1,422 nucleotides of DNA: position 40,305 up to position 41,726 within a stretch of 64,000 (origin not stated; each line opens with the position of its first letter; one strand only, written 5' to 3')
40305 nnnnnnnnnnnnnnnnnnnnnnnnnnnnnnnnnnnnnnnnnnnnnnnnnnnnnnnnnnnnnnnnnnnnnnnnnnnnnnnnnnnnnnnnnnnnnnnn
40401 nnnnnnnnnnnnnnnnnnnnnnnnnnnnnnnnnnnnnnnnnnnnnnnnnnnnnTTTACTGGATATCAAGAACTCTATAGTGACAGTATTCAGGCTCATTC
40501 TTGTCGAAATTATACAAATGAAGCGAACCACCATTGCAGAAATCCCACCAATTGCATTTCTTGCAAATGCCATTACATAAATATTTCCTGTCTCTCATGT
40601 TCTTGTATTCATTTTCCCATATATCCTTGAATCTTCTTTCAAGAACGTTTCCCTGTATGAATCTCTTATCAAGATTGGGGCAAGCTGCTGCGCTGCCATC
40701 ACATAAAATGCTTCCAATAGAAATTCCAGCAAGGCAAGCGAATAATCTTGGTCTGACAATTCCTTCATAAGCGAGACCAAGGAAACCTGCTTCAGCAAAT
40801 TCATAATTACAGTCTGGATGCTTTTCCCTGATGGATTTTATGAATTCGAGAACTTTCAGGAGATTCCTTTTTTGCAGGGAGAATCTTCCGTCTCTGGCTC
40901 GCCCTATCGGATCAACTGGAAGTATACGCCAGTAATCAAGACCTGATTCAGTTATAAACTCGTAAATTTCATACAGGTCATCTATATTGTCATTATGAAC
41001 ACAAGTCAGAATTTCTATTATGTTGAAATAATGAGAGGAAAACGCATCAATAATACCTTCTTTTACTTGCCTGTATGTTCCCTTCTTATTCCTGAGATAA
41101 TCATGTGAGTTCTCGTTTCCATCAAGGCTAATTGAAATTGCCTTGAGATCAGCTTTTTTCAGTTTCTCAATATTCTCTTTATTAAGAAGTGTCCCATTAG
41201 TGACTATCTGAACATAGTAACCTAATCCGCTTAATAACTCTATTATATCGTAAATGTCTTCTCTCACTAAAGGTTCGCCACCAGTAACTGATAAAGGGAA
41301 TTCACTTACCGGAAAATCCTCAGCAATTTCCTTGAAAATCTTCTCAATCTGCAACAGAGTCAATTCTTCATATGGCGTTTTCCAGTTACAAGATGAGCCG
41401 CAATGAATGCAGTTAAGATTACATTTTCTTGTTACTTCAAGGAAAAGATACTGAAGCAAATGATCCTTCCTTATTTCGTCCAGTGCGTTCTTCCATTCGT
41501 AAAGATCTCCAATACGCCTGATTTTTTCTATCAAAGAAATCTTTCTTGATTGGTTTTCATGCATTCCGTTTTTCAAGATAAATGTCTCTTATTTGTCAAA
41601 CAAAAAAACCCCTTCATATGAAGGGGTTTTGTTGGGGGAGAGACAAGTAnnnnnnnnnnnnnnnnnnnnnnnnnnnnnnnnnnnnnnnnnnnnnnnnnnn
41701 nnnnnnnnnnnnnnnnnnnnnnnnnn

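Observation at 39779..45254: Cluster of two radical-SAM enzymes (one SPASM-type) with a VWA protein, a membrane protein and a stand-alone MetH activation-domain homologue; no visible precursor peptide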

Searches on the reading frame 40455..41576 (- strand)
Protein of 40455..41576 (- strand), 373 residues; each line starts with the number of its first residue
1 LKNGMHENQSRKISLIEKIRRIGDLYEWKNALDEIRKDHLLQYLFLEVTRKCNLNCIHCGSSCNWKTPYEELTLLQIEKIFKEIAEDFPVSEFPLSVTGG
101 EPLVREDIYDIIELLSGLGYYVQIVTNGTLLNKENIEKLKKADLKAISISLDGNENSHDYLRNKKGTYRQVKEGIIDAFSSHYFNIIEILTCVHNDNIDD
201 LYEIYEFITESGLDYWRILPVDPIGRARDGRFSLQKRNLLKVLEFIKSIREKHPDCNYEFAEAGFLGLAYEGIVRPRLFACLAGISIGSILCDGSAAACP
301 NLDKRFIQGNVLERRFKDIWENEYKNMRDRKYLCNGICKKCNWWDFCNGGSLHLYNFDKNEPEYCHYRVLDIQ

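Call 3: search_protein_families(library=pfam, proteins=[window:40455-41576:-], max_evalue=0.01)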
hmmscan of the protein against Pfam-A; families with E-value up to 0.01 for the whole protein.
window:40455-41576:- (373 aa): 3 families
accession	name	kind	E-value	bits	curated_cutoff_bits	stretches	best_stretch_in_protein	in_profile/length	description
PF04055.27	Radical_SAM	-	1.6e-25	90.6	29.5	1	47-208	2-166/166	Radical SAM superfamily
PF13186.11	SPASM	-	1.5e-07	32.1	21.5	1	287-342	7-67/67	Iron-sulfur cluster-binding domain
PF13353.11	Fer4_12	-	0.00028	21.6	22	1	50-158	13-120/137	4Fe-4S single cluster domain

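Call 4: search_protein_families(library=ncbifam, proteins=[window:40455-41576:-], max_evalue=0.01)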
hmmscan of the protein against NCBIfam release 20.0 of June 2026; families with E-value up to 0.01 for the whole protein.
window:40455-41576:- (373 aa): 84 families (the best 25 are shown)
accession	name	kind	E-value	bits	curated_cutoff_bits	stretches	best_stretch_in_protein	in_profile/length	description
TIGR04133.1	rSAM_w_lipo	hypoth_equivalog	1.3e-88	297.3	425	1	29-369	11-348/350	TIGR04133 family radical SAM/SPASM protein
TIGR04545.1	rSAM_ahbD_hemeb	equivalog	4.5e-42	144.7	500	2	46-230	4-184/339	heme b synthase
TIGR04054.1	rSAM_NirJ1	equivalog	8.2e-36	123.4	650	2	46-213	40-202/387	putative heme d1 biosynthesis radical SAM protein NirJ1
TIGR04053.2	TIGR04053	equivalog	1.3e-35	123.4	395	1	44-251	10-215/366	TIGR04053 family radical SAM/SPASM domain-containing protein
TIGR04055.1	rSAM_NirJ2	equivalog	4.6e-34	118.4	500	1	48-353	6-306/326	putative heme d1 biosynthesis radical SAM protein NirJ2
TIGR04347.1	pseudo_SAM_Halo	equivalog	5.7e-34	118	525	2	46-226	42-217/390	TIGR04347 family pseudo-SAM/SPASM protein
TIGR03962.1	mycofact_rSAM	equivalog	1.5e-33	116.4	265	1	45-355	15-317/339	mycofactocin radical SAM maturase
TIGR04051.1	rSAM_NirJ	equivalog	3.3e-32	111.9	515.45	2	47-228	7-183/354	heme d1 biosynthesis radical SAM protein NirJ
TIGR04546.1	rSAM_ahbC_deAc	equivalog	7.7e-32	110.5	650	2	46-209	43-201/390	12,18-didecarboxysiroheme deacetylase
NF050035.1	rSAM_WgK_link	exception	1.7e-31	109.5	650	2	46-244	13-207/367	radical SAM/SPASM peptide maturase WgkB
TIGR04103.1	rSAM_nif11_3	equivalog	2.8e-31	108.6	725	1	42-372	5-349/412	nif11-class peptide radical SAM maturase 3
TIGR03913.1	rad_SAM_trio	equivalog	1.2e-28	99.7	591.75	1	44-373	21-360/477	GDL motif peptide-associated radical SAM/SPASM maturase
TIGR02668.1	moaA_archaeal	equivalog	7.8e-25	87.5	325.25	1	42-212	10-177/303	GTP 3',8-cyclase MoaA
TIGR04251.1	SCM_rSAM_ScmF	equivalog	1.2e-24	87.4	400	1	40-352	2-322/353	SynChlorMet cassette radical SAM/SPASM protein ScmF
TIGR04317.1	W_rSAM_matur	equivalog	1.8e-24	86.5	380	1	41-213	3-176/349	tungsten cofactor oxidoreductase radical SAM maturase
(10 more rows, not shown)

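Call 13: search_solved_structures(query=window:40455-41576:-, max_evalue=0.001)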
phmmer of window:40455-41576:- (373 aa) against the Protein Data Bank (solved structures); distinct sequences matched with E-value up to 0.001: 11.
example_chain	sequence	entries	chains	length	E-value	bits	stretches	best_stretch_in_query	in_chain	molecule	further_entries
7tol_A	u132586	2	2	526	9.2e-16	60.9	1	46-252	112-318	glycerol dibiphytanyl glycerol tetraether - macrocyclic archaeol synthase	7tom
6efn_A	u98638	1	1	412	4.7e-15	58.6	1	45-234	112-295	Sporulation killing factor maturation protein SkfB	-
7vob_C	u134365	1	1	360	2.7e-12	49.4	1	42-219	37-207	Cytosylglucuronate decarboxylase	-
7voc_C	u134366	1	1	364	2.8e-12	49.4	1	42-219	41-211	Cytosylglucuronate decarboxylase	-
2fb2_A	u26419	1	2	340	3.6e-08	35.9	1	41-215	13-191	Molybdenum cofactor biosynthesis protein A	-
1tv7_A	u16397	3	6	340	7.4e-08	34.9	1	41-214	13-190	Molybdenum cofactor biosynthesis protein A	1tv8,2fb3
8wm2_A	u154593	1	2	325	2.3e-07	33.2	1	11-237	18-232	Fe-S radical SAM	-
9gm3_A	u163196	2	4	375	3.2e-06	29.5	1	44-190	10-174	ChlB radical SAM domain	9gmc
6c8v_A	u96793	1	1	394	0.00032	22.9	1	44-155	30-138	Coenzyme PQQ synthesis protein E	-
4m7t_A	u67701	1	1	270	0.0006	22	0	280-350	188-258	BtrN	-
4m7s_A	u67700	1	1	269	0.00093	21.4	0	280-351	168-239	BtrN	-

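Call 15: find_homologous_proteins(query=window:40455-41576:-, max_evalue=1e-10)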
Query window:40455-41576:- (373 aa): 581 proteins with E <= 1e-10 among 6965 candidates; the best 120 are listed.
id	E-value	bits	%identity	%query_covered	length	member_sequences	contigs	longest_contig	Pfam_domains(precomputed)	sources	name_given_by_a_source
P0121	1.5e-228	776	89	98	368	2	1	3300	PF13186.12,PF04055.28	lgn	-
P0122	4.9e-96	340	44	94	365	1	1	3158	PF13186.12,PF04055.28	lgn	-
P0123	1.0e-95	339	44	94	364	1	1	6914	PF13186.12,PF04055.28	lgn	-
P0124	3.3e-95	337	43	96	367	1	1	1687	PF13186.12,PF04055.28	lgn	-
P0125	3.1e-94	334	42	94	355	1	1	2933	PF13186.12,PF04055.28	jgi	jgi:radical SAM protein with 4Fe4S-binding SPASM domain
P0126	9.0e-93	329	41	96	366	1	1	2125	PF13186.12,PF04055.28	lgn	-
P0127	3.4e-90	321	42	96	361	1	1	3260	PF13186.12,PF04055.28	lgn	-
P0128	5.6e-87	310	40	97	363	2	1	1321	PF13186.12,PF04055.28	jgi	jgi:radical SAM protein with 4Fe4S-binding SPASM domain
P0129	1.3e-86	309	39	96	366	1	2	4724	PF04055.28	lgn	-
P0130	7.2e-86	307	41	94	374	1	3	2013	PF13186.12,PF04055.28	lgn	-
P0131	1.5e-84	302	39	95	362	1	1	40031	PF04055.28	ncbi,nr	ncbi:MAG: radical SAM protein [Clostridiaceae bacterium]|nr:radical SAM protein [Clostridiaceae bact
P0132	2.6e-84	301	41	95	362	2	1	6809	PF13186.12,PF04055.28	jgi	jgi:radical SAM protein with 4Fe4S-binding SPASM domain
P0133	5.6e-84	300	39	93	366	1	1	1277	PF04055.28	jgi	jgi:radical SAM enzyme (rSAM/lipoprotein system)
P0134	1.5e-83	299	39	97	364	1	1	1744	PF04055.28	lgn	-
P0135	1.6e-83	299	42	96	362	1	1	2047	PF13186.12,PF04055.28,PF13353.12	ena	-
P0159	4.7e-78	281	40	96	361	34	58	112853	PF13186.12,PF04055.28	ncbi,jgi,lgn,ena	jgi:radical SAM protein with 4Fe4S-binding SPASM domain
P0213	1.6e-67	246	38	89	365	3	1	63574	PF13186.12,PF04055.28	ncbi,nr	ncbi:MAG: TIGR04133 family radical SAM/SPASM protein [Bacteroidales bacterium]|nr:TIGR04133 family r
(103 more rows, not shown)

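Call 16: find_encoding_contigs(protein=P0123, flank=6000, max_places=2)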
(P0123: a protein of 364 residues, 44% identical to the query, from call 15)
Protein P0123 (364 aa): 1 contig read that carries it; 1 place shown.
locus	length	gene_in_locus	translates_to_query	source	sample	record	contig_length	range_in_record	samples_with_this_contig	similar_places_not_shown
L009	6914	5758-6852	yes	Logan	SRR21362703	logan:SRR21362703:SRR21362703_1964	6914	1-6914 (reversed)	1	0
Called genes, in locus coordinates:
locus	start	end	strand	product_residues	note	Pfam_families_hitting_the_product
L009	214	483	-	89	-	-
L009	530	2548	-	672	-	PF00133:tRNA-synt_1, PF01406:tRNA-synt_1e (weak), PF09334:tRNA-synt_1g, PF08264:Anticodon_1 (weak), PF19303:Anticodon_3, PF01588:tRNA_bind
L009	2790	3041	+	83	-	-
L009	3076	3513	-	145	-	PF18014:Acetyltransf_18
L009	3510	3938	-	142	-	PF00583:Acetyltransf_1, PF13508:Acetyltransf_7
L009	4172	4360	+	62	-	-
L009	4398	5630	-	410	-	PF05977:MFS_3 (weak), PF07690:MFS_1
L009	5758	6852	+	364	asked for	PF04055:Radical_SAM, PF13186:SPASM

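Call 17: find_encoding_contigs(protein=P0131, flank=6000, max_places=2)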
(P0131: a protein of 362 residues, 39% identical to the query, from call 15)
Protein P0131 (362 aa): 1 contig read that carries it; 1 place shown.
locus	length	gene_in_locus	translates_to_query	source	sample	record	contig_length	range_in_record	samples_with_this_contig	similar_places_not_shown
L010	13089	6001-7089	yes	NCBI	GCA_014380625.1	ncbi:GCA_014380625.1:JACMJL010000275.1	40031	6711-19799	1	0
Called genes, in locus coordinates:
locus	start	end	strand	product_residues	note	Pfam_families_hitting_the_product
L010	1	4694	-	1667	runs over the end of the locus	PF06229:FRG1 (faint), PF00041:fn3 (weak), PF00041:fn3 (weak), PF27525:LAM55_pectate-like, PF13287:Fn3_assoc, PF13290:CHB_HEX_C_1, PF00754:F5_F8_type_C, PF22633:F5_F8_type_C_2, +3 more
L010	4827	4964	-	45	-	-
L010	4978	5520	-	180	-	-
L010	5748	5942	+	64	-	-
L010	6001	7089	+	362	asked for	PF04055:Radical_SAM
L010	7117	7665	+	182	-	-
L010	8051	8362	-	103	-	PF05016:ParE_toxin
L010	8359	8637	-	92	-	PF02604:PhdYeFM_antitox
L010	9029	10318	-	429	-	PF01476:LysM, PF23473:LysM3_LYK4_5 (faint), PF01476:LysM, PF00704:Glyco_hydro_18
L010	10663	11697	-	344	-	PF04055:Radical_SAM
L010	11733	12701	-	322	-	PF01678:DAP_epimerase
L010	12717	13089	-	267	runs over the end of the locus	PF03807:F420_oxidored, PF14748:P5CR_dimer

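Call 18: find_encoding_contigs(protein=P0159, flank=6000, max_places=3)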
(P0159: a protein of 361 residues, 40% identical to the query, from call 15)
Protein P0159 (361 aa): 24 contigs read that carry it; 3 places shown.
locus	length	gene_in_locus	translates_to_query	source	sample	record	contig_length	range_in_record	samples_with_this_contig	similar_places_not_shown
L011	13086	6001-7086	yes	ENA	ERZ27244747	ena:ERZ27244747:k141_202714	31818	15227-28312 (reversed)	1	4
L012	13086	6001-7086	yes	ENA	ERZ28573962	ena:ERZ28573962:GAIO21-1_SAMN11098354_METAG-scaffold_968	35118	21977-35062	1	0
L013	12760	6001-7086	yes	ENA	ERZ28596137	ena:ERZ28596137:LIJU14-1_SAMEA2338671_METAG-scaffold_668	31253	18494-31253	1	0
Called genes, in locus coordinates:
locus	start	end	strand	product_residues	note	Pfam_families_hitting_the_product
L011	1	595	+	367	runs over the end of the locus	PF03033:Glyco_transf_28, PF00534:Glycos_transf_1 (faint), PF04101:Glyco_tran_28_C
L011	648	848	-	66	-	-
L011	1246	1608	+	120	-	PF04542:Sigma70_r2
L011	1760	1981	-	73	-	-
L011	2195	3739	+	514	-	PF12072:RNase_Y_N, PF00013:KH_1 (weak), PF08668:HDOD (faint), PF01966:HD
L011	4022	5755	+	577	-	PF00753:Lactamase_B, PF12706:Lactamase_B_2, PF23023:Anti-Pycsar_Apyc1 (weak), PF22505:RNase_J_b_CASP, PF07521:RMMBL, PF17770:RNase_J_C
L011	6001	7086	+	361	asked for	PF04055:Radical_SAM, PF13186:SPASM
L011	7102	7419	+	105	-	-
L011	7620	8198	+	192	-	PF01558:POR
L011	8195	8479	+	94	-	PF13187:Fer4_9 (faint), PF00037:Fer4 (weak), PF12837:Fer4_6 (weak), PF13237:Fer4_10, PF14697:Fer4_21, PF12838:Fer4_7, PF00037:Fer4, PF12837:Fer4_6, +5 more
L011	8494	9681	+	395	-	PF01855:POR_N, PF02780:Transketolase_C (weak), PF17147:PFOR_II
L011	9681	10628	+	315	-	PF02775:TPP_enzyme_C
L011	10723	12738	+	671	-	PF09972:DUF2207, PF20990:DUF2207_C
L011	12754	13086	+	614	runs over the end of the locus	PF00501:AMP-binding, PF23562:AMP-binding_C_3 (weak)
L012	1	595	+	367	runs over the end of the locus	PF03033:Glyco_transf_28, PF00534:Glycos_transf_1 (faint), PF04101:Glyco_tran_28_C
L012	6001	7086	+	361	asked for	PF04055:Radical_SAM, PF13186:SPASM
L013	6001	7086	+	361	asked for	PF04055:Radical_SAM, PF13186:SPASM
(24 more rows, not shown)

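Call 22: find_related_loci(query=A2, collection=genome_contigs, flank=8000)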
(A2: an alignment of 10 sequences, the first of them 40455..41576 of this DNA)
Query A2 (373 aa) in genome_contigs; peptide patterns used: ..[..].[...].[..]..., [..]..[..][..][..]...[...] (x = any residue, [..] = any of these).
599 stretches matched a pattern (row limit reached: there are more); 582 encode a relative of the query (tblastn E <= 1e-3); the best 80 are kept; 80 distinct loci.
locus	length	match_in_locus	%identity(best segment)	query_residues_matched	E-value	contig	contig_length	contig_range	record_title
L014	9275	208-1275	43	19-371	4e-92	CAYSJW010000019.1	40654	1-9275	MAG TPA_asm: uncultured Gammaproteobacteria bacterium isolate SRP231805_co4_34 genome assembly, contig: k141_53837, whol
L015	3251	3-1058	40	36-370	6e-88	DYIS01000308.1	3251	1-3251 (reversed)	MAG TPA_asm: Ktedonobacter racemifer isolate FI88_62_8 Afr_mines_FI88_7301_length_3251_cov_3_118899, whole genome shotgu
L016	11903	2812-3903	37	13-371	7e-86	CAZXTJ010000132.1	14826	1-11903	MAG TPA_asm: uncultured bacterium isolate binchicken_co56_54 genome assembly, contig: NODE_1138_length_14826_cov_5.44573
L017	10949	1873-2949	40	15-370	8e-84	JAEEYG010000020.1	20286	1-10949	MAG: Clostridia bacterium isolate Tb.RUG.55 k141_1125344_flag=0_multi=31.9122_len=20286, whole genome shotgun sequence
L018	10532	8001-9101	39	8-371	3e-83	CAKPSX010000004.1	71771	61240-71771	MAG: uncultured Clostridia bacterium isolate REFINED_METABAT215_TOP10_CONTIGS_1500_ASSEMBLY_K77_MERGED__Hadza_MoBio_hadz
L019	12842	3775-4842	37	20-370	5e-82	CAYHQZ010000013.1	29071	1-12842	MAG TPA_asm: uncultured Planctomycetia bacterium isolate ERP119705_co14_256 genome assembly, contig: NODE_1249_length_29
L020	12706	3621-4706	40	13-371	7e-82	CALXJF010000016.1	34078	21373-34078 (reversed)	MAG: uncultured Clostridia bacterium isolate BRZ_ES__bin17 genome assembly, contig: BRZ_ES__NODE_1846_length_34078_cov_9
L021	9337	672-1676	40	39-371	2e-81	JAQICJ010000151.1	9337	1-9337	MAG: Deltaproteobacteria bacterium isolate GH18 k119_6758, whole genome shotgun sequence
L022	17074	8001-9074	41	11-365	5e-81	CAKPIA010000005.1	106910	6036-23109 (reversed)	MAG: uncultured Clostridia bacterium isolate REFINED_METABAT215_TOP10_CONTIGS_1500_ASSEMBLY_K77_MERGED__Nepal_MoBio_Fibe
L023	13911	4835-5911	39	15-370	4e-81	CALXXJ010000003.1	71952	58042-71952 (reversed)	MAG: uncultured Clostridia bacterium isolate BRZ_NV__bin29 genome assembly, contig: BRZ_NV__NODE_454_length_71952_cov_20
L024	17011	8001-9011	40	39-373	1e-80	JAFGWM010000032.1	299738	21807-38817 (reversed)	MAG: Deltaproteobacteria bacterium isolate ZodW_Metabat.263 k87_8772283, whole genome shotgun sequence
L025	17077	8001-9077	39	15-370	8e-80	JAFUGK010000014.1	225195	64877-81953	MAG: Clostridia bacterium isolate RGIG4471 Roe_deer_Omasum-5__c3669, whole genome shotgun sequence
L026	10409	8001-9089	39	11-370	9e-80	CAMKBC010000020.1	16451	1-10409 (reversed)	MAG: uncultured Clostridia bacterium isolate SRR12081293_bin.38_metaWRAP_v1.3_MAG genome assembly, contig: ERZ12289773.5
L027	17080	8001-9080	39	15-371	3e-79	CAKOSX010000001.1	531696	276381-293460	MAG: uncultured Clostridia bacterium isolate REFINED_METABAT215_TOP10_CONTIGS_1500_ASSEMBLY_K77_MERGED__Hadza_PheChl_Fib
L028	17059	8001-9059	39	20-369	5e-79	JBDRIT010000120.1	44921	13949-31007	MAG: Pseudomonadota bacterium isolate MEGAHIT-group-1.599 k141_11804186, whole genome shotgun sequence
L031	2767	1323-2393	38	12-365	1e-79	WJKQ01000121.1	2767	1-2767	MAG: Candidatus Peregrinibacteria bacterium isolate Bin_503 k141_4105989, whole genome shotgun sequence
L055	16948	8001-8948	38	37-354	3e-70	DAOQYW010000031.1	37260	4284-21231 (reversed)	MAG TPA_asm: Bacteroidales bacterium isolate AMR_MDS_1000 NODE_1287_length_37260_cov_6.543825, whole genome shotgun sequ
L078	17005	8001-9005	34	29-366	5e-67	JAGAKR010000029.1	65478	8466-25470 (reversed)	MAG: Bacteroidales bacterium isolate RGIG8530 Water_deer_Cecum-2__c483638, whole genome shotgun sequence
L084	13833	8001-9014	34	19-358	4e-66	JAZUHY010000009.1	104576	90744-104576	MAG: Candidatus Cryptobacteroides sp. isolate T1900045267_TH20190037.MAGScoT_cleanbin_000040 SGB_5885_k141_2252372, whol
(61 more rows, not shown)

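Call 27: find_encoding_contigs(protein=P0121, flank=6000, max_places=3)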
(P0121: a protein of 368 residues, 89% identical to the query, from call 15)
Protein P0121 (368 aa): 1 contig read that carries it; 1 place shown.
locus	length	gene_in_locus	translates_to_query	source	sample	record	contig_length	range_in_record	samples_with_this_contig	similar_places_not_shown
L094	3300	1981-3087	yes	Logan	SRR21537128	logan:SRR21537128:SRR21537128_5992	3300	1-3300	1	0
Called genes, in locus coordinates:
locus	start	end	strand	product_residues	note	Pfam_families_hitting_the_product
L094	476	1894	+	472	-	PF00092:VWA, PF13519:VWA_2, PF13768:VWA_3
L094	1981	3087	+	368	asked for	PF04055:Radical_SAM, PF13186:SPASM (weak)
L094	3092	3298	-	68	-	?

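Call 28: find_encoding_contigs(protein=P0122, flank=6000, max_places=2)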
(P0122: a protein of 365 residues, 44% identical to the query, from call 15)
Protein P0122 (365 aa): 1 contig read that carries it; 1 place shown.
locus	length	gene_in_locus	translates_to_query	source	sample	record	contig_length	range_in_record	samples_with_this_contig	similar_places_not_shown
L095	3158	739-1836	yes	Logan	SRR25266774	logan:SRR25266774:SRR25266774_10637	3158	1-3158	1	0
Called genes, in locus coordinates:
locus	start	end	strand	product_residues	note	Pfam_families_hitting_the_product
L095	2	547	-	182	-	?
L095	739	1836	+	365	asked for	PF04055:Radical_SAM, PF13186:SPASM (weak)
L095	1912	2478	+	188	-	-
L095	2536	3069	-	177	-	-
